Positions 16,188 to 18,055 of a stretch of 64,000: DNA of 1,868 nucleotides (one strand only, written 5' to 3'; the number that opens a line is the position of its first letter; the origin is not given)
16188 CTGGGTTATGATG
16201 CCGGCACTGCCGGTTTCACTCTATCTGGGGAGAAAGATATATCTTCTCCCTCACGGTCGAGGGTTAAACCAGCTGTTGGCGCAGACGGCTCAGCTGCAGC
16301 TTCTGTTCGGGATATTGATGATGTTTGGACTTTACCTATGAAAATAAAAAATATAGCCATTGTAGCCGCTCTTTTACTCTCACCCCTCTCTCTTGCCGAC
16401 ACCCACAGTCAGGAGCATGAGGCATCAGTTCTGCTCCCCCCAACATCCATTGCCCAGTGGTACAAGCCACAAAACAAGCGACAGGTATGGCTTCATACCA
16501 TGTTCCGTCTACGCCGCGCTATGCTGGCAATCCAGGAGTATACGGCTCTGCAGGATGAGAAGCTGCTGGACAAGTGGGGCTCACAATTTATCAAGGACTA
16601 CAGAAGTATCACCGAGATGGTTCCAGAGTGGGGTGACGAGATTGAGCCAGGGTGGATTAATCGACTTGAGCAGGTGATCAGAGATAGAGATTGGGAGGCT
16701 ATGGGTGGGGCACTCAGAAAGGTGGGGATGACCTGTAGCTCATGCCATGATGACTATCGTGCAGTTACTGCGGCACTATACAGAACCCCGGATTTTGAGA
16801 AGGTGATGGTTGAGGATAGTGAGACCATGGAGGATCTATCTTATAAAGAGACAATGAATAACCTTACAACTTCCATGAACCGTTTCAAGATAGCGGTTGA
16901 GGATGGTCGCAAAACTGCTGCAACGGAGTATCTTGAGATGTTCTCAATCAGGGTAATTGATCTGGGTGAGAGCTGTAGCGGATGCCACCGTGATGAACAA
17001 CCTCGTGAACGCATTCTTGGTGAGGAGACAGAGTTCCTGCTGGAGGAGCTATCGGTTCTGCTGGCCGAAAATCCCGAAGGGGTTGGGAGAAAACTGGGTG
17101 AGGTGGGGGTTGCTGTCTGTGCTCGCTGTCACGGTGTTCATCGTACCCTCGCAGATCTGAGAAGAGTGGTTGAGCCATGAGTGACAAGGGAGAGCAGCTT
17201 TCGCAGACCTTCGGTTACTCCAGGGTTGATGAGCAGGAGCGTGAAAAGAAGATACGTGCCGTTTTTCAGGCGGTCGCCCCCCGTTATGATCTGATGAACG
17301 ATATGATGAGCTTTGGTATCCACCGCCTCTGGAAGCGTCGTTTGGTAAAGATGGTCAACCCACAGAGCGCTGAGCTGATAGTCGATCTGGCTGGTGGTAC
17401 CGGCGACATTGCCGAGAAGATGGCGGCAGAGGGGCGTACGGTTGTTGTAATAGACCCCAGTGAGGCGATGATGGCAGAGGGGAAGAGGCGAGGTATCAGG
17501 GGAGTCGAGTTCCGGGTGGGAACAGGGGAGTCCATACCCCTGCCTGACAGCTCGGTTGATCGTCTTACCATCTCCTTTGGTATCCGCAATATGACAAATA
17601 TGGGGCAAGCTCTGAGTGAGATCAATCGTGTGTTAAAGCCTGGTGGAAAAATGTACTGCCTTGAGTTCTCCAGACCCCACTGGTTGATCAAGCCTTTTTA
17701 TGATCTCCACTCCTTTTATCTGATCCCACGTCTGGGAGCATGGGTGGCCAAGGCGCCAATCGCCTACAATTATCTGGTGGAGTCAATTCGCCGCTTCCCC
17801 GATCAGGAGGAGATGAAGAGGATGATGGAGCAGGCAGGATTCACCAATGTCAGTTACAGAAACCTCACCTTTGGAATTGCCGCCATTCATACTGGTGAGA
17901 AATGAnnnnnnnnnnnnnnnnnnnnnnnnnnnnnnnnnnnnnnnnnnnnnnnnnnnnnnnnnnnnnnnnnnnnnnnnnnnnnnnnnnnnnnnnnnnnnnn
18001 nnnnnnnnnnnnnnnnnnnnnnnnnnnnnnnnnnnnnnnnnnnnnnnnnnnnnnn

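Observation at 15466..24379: Near-complete classical menaquinone pathway clustered in a gammaproteobacterial genome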

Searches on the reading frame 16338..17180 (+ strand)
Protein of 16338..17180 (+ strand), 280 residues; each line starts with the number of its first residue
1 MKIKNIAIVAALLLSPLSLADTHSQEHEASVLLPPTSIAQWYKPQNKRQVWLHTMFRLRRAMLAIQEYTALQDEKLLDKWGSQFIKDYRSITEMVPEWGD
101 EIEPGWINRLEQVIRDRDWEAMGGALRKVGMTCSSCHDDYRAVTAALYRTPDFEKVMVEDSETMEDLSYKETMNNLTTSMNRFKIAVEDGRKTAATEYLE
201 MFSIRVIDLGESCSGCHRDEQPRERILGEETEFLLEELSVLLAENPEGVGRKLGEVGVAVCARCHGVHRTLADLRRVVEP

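Call 3: search_protein_families(library=ncbifam, proteins=[window:16338-17180:+])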
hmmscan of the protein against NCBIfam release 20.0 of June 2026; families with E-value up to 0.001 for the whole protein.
window:16338-17180:+ (280 aa): 0 families

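Call 4: search_protein_families(library=pfam, proteins=[window:16338-17180:+])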
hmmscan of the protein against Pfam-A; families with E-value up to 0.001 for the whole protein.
window:16338-17180:+ (280 aa): 3 families
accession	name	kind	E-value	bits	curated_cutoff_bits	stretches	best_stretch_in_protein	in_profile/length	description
PF01322.25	Cytochrom_C_2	-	2.5e-10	41.8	26.5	1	107-141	87-121/121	Cytochrome C'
PF09699.15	Paired_CXXCH_1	-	5.6e-05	23.2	20.6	0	132-142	8-18/41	Doubled CXXCH motif (Paired_CXXCH_1)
PF13442.11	Cytochrome_CBB3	-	0.00034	21.3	27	0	259-268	12-21/68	Cytochrome C oxidase, cbb3-type, subunit III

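Call 40: find_homologous_proteins(query=window:16338-17180:+, max_evalue=0.001)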
Query window:16338-17180:+ (280 aa): 1036 proteins with E <= 0.001 among 3110 candidates; the best 120 are listed.
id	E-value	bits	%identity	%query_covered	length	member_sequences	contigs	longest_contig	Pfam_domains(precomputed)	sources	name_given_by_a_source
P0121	7.0e-186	634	100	100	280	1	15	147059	PF01322.26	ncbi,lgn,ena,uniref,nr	ncbi:MAG: cytochrome c [Gammaproteobacteria bacterium]|uniref:Cytochrome c n=1 Tax=Candidatus Thiopo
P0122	2.2e-157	540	84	99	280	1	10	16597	PF01322.26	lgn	-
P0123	2.5e-129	448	73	98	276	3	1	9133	PF01322.26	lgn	-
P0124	1.7e-124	432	69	100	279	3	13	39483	PF01322.26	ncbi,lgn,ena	-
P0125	2.0e-122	426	69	98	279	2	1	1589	PF01322.26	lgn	-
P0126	2.7e-110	386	63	98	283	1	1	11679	PF01322.26,PF14522.12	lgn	-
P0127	1.6e-109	383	61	100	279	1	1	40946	PF01322.26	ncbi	-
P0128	2.1e-108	380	62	95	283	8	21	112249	PF01322.26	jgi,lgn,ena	-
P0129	2.7e-106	373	61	96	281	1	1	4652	PF01322.26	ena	-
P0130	4.5e-105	369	63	91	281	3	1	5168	PF01322.26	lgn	-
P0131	1.6e-104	367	63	91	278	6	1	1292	PF01322.26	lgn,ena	-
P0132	7.8e-104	365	60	98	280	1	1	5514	PF01322.26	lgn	-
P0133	6.5e-103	362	61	97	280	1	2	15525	PF01322.26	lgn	-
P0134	6.6e-103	362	62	89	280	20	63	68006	PF01322.26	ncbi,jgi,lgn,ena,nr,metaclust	ncbi:MAG: cytochrome c [Gammaproteobacteria bacterium]|nr:cytochrome c [Gammaproteobacteria bacteriu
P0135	4.2e-101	356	61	98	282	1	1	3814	PF01322.26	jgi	jgi:cytochrome c556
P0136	1.4e-98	347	62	91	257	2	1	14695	PF01322.26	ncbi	-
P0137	2.0e-94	334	57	95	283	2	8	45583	PF01322.26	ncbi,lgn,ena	-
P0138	5.5e-90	319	57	96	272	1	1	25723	PF01322.26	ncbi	-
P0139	9.5e-86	305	52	94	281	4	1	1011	PF01322.26,PF14522.12,PF22113.2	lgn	-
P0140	2.1e-85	304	52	96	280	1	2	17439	PF01322.26,PF14522.12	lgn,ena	-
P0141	1.3e-84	302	51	96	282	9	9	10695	PF14537.12,PF01322.26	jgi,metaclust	metaclust:\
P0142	3.5e-84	300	54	91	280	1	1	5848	PF01322.26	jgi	jgi:DNA-directed RNA polymerase subunit M/transcription elongation factor TFIIS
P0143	9.2e-84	299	89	55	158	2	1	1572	PF01322.26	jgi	-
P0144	3.8e-83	297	52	95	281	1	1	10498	PF01322.26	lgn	-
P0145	8.4e-83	296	54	89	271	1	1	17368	PF01322.26,PF14522.12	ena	-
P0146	1.8e-82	295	52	87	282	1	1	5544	PF09699.16,PF01322.26,PF14522.12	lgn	-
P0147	2.1e-82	294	49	99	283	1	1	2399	PF01322.26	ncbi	-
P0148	2.2e-82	294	50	99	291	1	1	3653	PF01322.26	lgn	-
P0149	2.6e-82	294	51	93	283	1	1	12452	PF01322.26,PF14522.12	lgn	-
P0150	9.9e-82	292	50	90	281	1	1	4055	PF09699.16,PF01322.26,PF14522.12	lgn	-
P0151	2.1e-81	291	48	100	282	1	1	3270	PF01322.26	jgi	-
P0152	2.4e-81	291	52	90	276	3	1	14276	PF01322.26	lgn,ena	-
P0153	6.7e-81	289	50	98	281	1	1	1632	PF09699.16,PF01322.26,PF14522.12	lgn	-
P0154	6.8e-81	289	50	97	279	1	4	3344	PF01322.26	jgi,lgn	jgi:cytochrome c556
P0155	8.2e-81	289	49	97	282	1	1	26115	PF01322.26,PF22113.2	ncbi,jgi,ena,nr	ncbi:MAG: cytochrome c [Chromatiales bacterium]|nr:cytochrome c [Chromatiales bacterium]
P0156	1.0e-80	289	49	100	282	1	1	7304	PF01322.26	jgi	-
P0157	1.1e-80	289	50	95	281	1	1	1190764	PF09699.16,PF01322.26,PF14522.12,PF22113.2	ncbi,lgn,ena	-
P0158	1.3e-80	289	51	91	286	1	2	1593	PF09699.16,PF01322.26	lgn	-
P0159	1.6e-80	288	53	88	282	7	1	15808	PF01322.26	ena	-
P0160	1.6e-80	288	52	87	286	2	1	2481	PF09699.16,PF01322.26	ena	-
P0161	2.1e-80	288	47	99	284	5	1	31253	PF01322.26,PF22113.2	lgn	-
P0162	3.3e-80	287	50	97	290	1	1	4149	PF01322.26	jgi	jgi:nitrate/TMAO reductase-like tetraheme cytochrome c subunit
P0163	3.4e-80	287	47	97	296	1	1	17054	PF01322.26,PF14522.12,PF22113.2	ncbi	-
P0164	3.6e-80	287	50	92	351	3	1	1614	PF07361.17,PF01322.26,PF14522.12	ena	-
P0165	3.9e-80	287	53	89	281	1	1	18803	PF01322.26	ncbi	-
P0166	6.6e-80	286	53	89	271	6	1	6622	PF01322.26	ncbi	-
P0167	7.8e-80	286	51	94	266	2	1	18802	PF01322.26,PF14522.12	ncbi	ncbi:MAG: cytochrome c [Pseudomonadota bacterium]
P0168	9.5e-80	286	47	100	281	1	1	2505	PF01322.26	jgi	jgi:cytochrome c553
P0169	1.0e-79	286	52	88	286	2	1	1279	PF01322.26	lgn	-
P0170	1.6e-79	285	49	98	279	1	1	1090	PF01322.26,PF14522.12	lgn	-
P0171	2.4e-79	284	49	99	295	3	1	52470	PF14537.12,PF01322.26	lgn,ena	-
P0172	4.4e-79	284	50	90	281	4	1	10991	PF01322.26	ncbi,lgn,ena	-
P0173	6.7e-79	283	49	98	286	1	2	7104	PF01322.26,PF13442.12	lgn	-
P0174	9.0e-79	283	49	99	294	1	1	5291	PF01322.26,PF22113.2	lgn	-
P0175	9.9e-79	282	53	92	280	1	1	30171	PF01322.26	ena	-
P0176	1.4e-78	282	49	98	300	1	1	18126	PF01322.26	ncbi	-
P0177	1.7e-78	282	49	99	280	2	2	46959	PF01322.26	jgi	jgi:hypothetical protein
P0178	1.7e-78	282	50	90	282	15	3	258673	PF14537.12,PF01322.26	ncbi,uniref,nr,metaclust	ncbi:Cytochrome C' [endosymbiont of Ridgeia piscesae]|uniref:Cytochrome C n=2 Tax=endosymbiont of Ri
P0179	3.3e-78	281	50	94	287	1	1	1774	PF01322.26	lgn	-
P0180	5.4e-78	280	49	91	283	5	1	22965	PF01322.26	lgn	-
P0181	7.6e-78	279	49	97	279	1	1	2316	PF01322.26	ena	-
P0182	1.0e-77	279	47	98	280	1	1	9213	PF14537.12,PF01322.26,PF14522.12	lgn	-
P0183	1.1e-77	279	47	97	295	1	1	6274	PF01322.26,PF22113.2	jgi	-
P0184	1.4e-77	279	47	99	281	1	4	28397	PF01322.26,PF13442.12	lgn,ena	-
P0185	1.4e-77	279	46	96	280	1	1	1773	PF01322.26,PF14522.12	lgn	-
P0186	1.5e-77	278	46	100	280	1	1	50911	PF01322.26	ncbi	-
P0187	1.6e-77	278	51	90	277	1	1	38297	PF01322.26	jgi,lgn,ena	-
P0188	1.7e-77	278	49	97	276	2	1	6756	PF01322.26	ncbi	-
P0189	2.1e-77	278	49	98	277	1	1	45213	PF01322.26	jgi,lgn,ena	-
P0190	2.1e-77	278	49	91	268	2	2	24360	PF01322.26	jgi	jgi:cytochrome c556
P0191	2.6e-77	278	50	91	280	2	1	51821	PF01322.26,PF14522.12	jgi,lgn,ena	-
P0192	2.9e-77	278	49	88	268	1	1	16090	PF01322.26,PF14522.12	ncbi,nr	ncbi:MAG: cytochrome c [Gammaproteobacteria bacterium]|nr:cytochrome c [Gammaproteobacteria bacteriu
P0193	3.7e-77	277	47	99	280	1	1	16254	PF01322.26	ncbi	-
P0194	4.0e-77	277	49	95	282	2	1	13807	PF01322.26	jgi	-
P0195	6.0e-77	277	49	97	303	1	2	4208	PF01322.26,PF22113.2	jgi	jgi:cytochrome c553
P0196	7.8e-77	276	50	91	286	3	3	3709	PF01322.26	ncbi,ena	-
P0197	9.8e-77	276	48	96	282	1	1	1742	PF01322.26,PF14522.12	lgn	-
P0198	1.0e-76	276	49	90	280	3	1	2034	PF01322.26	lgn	-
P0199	1.1e-76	276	50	90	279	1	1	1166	PF01322.26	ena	-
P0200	1.2e-76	276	47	99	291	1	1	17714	PF01322.26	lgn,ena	-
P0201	2.0e-76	275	47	99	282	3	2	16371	PF01322.26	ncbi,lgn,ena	-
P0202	2.0e-76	275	46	96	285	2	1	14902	PF09699.16,PF01322.26,PF14522.12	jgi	jgi:cytochrome c556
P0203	3.0e-76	274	51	88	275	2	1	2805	PF14537.12,PF01322.26,PF14522.12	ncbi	-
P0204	4.0e-76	274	44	99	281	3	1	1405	PF01322.26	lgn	-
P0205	4.3e-76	274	51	89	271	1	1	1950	PF01322.26,PF14522.12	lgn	-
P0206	4.4e-76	274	52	88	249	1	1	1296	PF01322.26,PF14522.12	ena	-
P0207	4.9e-76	274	45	98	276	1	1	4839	PF01322.26,PF22113.2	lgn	-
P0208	5.8e-76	273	48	90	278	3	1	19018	PF14537.12,PF01322.26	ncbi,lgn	ncbi:MAG: cytochrome c [Sedimenticola sp.]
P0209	6.6e-76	273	47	99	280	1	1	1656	PF09699.16,PF01322.26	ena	-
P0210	7.7e-76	273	48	99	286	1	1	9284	PF01322.26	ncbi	-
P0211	1.0e-75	272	50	90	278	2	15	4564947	PF01322.26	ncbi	ncbi:MAG: hypothetical protein RPU64_11595 [Candidatus Sedimenticola sp. (ex Thyasira tokunagai)]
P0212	1.1e-75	272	51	89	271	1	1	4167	PF01322.26,PF14522.12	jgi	-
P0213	1.4e-75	272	51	88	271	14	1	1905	PF01322.26,PF14522.12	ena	-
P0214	1.8e-75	272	50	90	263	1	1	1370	PF01322.26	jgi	-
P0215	4.1e-75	271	48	97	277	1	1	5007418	PF01322.26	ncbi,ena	-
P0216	4.1e-75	271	48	90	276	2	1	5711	PF01322.26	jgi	-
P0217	6.8e-75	270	46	98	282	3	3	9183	PF09699.16,PF01322.26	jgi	jgi:cytochrome c556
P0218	7.1e-75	270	46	99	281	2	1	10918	PF01322.26,PF02085.22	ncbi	-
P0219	1.7e-74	268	47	96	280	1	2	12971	PF01322.26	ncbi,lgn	-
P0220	1.8e-74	268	45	99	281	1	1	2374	PF01322.26,PF13442.12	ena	-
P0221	3.5e-74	267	45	98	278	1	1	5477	PF01322.26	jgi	jgi:hypothetical protein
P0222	4.1e-74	267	47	91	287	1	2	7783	PF01322.26,PF13442.12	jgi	-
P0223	4.4e-74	267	47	97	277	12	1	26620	PF09699.16,PF01322.26,PF22113.2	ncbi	ncbi:MAG: cytochrome c [Sedimenticola sp.]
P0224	5.4e-74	267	47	91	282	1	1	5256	PF01322.26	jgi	jgi:cytochrome c553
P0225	5.4e-74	267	47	88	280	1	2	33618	PF01322.26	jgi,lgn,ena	-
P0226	6.5e-74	267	46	96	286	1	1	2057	PF01322.26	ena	-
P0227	7.7e-74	266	48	90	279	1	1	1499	PF01322.26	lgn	-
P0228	1.4e-73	265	44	100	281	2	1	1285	PF01322.26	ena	-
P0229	2.1e-73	265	47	88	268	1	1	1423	PF14537.12,PF01322.26,PF14522.12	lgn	-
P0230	3.7e-73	264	45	98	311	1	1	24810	PF01322.26,PF14522.12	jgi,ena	-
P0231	4.3e-73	264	49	89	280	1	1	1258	PF01322.26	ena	-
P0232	5.4e-73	264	47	88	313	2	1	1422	PF01322.26,PF14522.12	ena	-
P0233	6.1e-73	263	47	99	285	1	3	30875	PF14537.12,PF01322.26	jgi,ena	-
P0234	7.3e-73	263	44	99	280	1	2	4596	PF01322.26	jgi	-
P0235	9.3e-73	263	47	97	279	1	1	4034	PF07361.17,PF01322.26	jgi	-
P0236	1.0e-72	263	48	88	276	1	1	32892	PF01322.26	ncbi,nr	ncbi:MAG: cytochrome c [Candidatus Polarisedimenticolaceae bacterium]|nr:cytochrome c [Candidatus Po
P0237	1.1e-72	263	47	91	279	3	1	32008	PF01322.26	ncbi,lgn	-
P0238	1.3e-72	262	43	98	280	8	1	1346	PF01322.26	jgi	jgi:hypothetical protein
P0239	1.4e-72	262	50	90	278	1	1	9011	PF01322.26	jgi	-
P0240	1.5e-72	262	50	90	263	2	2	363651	PF01322.26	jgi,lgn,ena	-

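Call 42: find_encoding_contigs(protein=P0211, flank=10000, max_places=1)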
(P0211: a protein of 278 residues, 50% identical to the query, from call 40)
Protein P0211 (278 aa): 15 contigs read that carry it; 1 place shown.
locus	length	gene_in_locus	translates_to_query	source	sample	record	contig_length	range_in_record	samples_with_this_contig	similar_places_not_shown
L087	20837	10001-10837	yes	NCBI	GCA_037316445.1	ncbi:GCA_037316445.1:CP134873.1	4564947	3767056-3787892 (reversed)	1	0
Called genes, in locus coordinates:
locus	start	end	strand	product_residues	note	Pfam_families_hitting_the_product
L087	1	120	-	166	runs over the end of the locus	PF01475:FUR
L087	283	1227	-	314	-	PF01297:ZnuA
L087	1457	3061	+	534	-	PF00005:ABC_tran, PF02463:SMC_N (faint), PF13555:AAA_29 (faint), PF13304:AAA_21 (faint), PF13479:AAA_24 (faint), PF13521:AAA_28 (faint), PF12848:ABC_tran_Xtn, PF00005:ABC_tran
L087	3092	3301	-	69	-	-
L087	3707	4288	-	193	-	PF00081:Sod_Fe_N, PF02777:Sod_Fe_C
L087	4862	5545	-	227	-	PF01182:Glucosamine_iso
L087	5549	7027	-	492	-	PF00479:G6PD_N, PF02781:G6PD_C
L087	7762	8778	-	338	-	PF01548:DEDD_Tnp_IS110, PF02371:Transposase_20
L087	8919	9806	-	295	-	PF01040:UbiA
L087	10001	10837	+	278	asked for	PF01322:Cytochrom_C_2 (faint)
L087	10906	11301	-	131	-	-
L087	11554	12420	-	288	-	PF04116:FA_hydroxylase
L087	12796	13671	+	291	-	PF13593:SBF_like, PF01758:SBF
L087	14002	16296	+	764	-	PF18764:nos_propeller, PF13473:Cupredoxin_1 (weak)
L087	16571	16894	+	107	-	PF13442:Cytochrome_CBB3 (weak), PF00034:Cytochrom_C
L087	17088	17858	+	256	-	PF00034:Cytochrom_C, PF13442:Cytochrome_CBB3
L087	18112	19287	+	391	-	-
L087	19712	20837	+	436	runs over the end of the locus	PF05048:NosD, PF13229:Beta_helix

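Call 43: find_encoding_contigs(protein=P0128, flank=10000, max_places=1)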
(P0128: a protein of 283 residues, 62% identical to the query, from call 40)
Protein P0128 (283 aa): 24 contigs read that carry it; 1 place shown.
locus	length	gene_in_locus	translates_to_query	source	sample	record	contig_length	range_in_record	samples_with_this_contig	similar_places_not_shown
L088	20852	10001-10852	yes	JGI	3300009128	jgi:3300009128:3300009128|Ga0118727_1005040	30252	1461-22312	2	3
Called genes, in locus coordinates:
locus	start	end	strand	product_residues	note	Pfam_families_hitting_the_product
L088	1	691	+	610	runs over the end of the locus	PF13442:Cytochrome_CBB3, PF02239:Cytochrom_D1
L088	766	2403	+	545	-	PF13442:Cytochrome_CBB3, PF02239:Cytochrom_D1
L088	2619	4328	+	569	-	PF03264:Cytochrom_NNT, PF14522:Cytochrome_C7 (faint), PF14537:Cytochrom_c3_2 (faint), PF09459:EB_dh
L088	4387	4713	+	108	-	PF13473:Cupredoxin_1 (weak), PF00127:Copper-bind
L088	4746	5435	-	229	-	PF00027:cNMP_binding, PF13545:HTH_Crp_2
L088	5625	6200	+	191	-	PF01814:Hemerythrin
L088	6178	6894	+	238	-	PF00034:Cytochrom_C (weak), PF13442:Cytochrome_CBB3 (weak), PF00034:Cytochrom_C (weak)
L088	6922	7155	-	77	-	PF10006:DUF2249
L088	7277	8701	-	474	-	PF01297:ZnuA, PF00578:AhpC-TSA (faint), PF02630:SCO1-SenC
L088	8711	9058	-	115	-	-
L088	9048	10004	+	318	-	PF01040:UbiA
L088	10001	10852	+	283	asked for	PF01322:Cytochrom_C_2 (faint)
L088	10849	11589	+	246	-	PF01209:Ubie_methyltran, PF13489:Methyltransf_23, PF13847:Methyltransf_31, PF08241:Methyltransf_11, PF08242:Methyltransf_12, PF13649:Methyltransf_25, PF05148:Methyltransf_8 (faint)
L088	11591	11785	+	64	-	-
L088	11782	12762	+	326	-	PF00501:AMP-binding, PF13193:AMP-binding_C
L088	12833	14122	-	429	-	PF02321:OEP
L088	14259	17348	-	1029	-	PF00873:ACR_tran, PF02355:SecD_SecF_C (faint)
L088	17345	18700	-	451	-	PF25917:BSH_RND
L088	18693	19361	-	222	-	PF00440:TetR_N, PF09209:CecR_C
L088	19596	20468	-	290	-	PF14358:DUF4405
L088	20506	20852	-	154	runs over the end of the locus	-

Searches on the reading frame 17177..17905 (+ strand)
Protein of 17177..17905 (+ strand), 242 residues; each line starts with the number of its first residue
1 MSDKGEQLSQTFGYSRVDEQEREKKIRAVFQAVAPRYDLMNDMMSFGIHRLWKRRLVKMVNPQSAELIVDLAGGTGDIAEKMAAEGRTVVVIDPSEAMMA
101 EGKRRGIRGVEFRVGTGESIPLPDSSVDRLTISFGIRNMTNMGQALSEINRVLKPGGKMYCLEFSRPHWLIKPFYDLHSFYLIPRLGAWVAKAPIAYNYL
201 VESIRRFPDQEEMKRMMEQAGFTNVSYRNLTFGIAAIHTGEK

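Call 3: search_protein_families(library=ncbifam, proteins=[window:17177-17905:+])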
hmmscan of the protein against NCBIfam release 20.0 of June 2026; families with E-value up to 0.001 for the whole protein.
window:17177-17905:+ (242 aa): 23 families
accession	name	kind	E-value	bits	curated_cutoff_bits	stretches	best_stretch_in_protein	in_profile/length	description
NF001242.0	PRK00216.1-3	equivalog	5.7e-79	265.1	351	1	8-240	12-255/258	bifunctional demethylmenaquinone methyltransferase/2-methoxy-6-polyprenyl-1,4-benzoquinol methylase UbiE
TIGR01934.1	MenG_MenH_UbiE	subfamily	1.6e-77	259.8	158.35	1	26-242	1-223/223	ubiquinone/menaquinone biosynthesis methyltransferase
NF001240.0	PRK00216.1-1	equivalog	3.7e-72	242.4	378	1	9-242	8-250/251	bifunctional demethylmenaquinone methyltransferase/2-methoxy-6-polyprenyl-1,4-benzoquinol methylase UbiE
NF052510.1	methyltran_MpqE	exception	2.7e-67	226.6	335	1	20-242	2-234/234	methyl-plastoquinone biosynthesis methyltransferase MpqE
NF001244.0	PRK00216.1-5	equivalog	1.4e-64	217.7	216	1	19-242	3-235/236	bifunctional demethylmenaquinone methyltransferase/2-methoxy-6-polyprenyl-1,4-benzoquinol methylase UbiE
NF001241.0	PRK00216.1-2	equivalog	1.2e-59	201.7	327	1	18-242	5-229/231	demethylmenaquinone methyltransferase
NF001243.0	PRK00216.1-4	equivalog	4.9e-48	163.5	235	1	19-242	2-233/237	demethylmenaquinone methyltransferase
TIGR02752.1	MenG_heptapren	equivalog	8.3e-44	149.8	419.85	1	21-242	2-231/231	demethylmenaquinone methyltransferase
NF004452.0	PRK05785.1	equivalog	3.7e-16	59.3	207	1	20-233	5-215/228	hypothetical protein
NF043040.1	corrin_prot_MT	hypoth_equivalog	3.8e-14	52.6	180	1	34-174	12-160/216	corrinoid protein-associated methyltransferase CpaM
NF045667.1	MTase_DVU1556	equivalog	3.3e-13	49.6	155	1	54-223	12-161/213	DVU_1556 family methyltransferase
NF047649.1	MTase_UXPK_star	exception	4.7e-12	45.5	460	1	66-160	79-180/283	methyltransferase/UXPK-star double selenoprotein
NF008823.0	PRK11873.1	subfamily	4.2e-11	42.8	263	1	63-160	76-180/272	arsenite methyltransferase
NF041537.1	ArsM_AhpD_UU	exception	8.8e-10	37.9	510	1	66-160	78-179/345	arsenite methyltransferase/AhpD domain selenoprotein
NF007610.0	PRK10258.1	equivalog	2e-09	37.1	342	1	26-159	9-136/251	malonyl-ACP O-methyltransferase BioC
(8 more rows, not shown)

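Call 4: search_protein_families(library=pfam, proteins=[window:17177-17905:+])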
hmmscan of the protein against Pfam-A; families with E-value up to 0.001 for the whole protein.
window:17177-17905:+ (242 aa): 7 families
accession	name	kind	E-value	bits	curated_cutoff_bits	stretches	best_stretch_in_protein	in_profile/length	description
PF01209.24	Ubie_methyltran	-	5.9e-73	245.5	20.1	1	21-242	4-233/233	ubiE/COQ5 methyltransferase family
PF08241.18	Methyltransf_11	-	1.8e-18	67.4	21.2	1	69-161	1-95/95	Methyltransferase domain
PF13649.12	Methyltransf_25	-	1.1e-16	61.7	27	1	68-157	1-97/97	Methyltransferase domain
PF13847.12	Methyltransf_31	-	3e-12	46.9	27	1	65-221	4-145/145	Methyltransferase domain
PF13489.12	Methyltransf_23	-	7.5e-12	45.7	27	1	50-226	7-163/164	Methyltransferase domain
PF08242.18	Methyltransf_12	-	5.9e-09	37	30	1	69-158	1-97/98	Methyltransferase domain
PF05148.21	Methyltransf_8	-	8e-05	23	27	0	118-164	114-159/219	Hypothetical methyltransferase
